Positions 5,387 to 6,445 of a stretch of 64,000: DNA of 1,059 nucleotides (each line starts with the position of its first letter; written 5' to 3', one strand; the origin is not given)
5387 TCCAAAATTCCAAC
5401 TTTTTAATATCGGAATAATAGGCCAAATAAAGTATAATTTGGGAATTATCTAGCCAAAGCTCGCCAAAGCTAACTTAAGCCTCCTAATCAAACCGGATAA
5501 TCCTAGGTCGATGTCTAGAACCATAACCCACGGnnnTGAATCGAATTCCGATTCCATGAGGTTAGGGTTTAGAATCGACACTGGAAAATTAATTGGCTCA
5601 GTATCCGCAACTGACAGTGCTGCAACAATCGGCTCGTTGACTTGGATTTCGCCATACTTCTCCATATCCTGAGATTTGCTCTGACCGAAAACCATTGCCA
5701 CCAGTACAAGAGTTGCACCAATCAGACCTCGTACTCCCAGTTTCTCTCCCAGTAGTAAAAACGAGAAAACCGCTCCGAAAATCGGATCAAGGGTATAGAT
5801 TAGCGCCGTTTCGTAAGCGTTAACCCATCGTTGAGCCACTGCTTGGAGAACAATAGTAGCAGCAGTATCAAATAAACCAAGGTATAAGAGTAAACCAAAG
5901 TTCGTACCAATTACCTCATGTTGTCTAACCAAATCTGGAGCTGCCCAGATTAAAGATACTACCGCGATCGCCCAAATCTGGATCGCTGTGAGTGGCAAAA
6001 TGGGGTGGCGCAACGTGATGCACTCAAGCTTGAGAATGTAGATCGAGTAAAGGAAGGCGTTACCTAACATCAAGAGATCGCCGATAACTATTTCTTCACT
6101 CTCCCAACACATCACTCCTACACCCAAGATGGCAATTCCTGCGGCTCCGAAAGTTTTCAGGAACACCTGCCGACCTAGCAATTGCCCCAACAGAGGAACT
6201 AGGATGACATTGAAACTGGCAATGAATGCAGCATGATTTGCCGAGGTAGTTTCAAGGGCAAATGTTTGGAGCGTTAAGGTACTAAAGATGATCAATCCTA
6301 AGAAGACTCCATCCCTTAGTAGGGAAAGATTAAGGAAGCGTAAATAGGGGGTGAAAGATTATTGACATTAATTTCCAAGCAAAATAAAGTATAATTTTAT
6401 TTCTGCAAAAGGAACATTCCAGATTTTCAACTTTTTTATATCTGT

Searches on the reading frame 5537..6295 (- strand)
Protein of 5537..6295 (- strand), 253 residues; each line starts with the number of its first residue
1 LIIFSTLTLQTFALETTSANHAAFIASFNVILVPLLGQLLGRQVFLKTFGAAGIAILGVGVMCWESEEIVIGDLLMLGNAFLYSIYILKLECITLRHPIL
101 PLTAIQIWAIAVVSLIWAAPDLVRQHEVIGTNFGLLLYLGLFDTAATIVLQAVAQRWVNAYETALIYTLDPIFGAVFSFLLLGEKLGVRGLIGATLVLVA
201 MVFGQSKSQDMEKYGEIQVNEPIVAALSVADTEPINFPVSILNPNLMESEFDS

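Call 4: search_protein_families(library=pfam, proteins=[window:5537-6295:-], max_evalue=0.01)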
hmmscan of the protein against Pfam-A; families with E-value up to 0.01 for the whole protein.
window:5537-6295:- (253 aa): 2 families
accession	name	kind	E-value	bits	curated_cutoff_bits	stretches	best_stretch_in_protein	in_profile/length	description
PF00892.27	EamA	-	1.7e-18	67.7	28.2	1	71-202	2-131/135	EamA-like transporter family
PF03151.22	TPT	-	9.4e-05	22.4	30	1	98-191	31-122/291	Triose-phosphate Transporter family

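Call 5: search_protein_families(library=ncbifam, proteins=[window:5537-6295:-], max_evalue=0.01)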
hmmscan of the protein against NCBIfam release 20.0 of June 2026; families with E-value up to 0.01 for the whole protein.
window:5537-6295:- (253 aa): 2 families
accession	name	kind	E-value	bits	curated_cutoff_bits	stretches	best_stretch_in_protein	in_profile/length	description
TIGR00950.1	2A78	equivalog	2.6e-08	33.6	230.2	1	3-201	57-263/264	carboxylate/amino acid/amine transporter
NF050091.1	ArAmAcExpYddG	equivalog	0.0012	18.5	300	1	97-203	30-134/285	aromatic amino acid exporter YddG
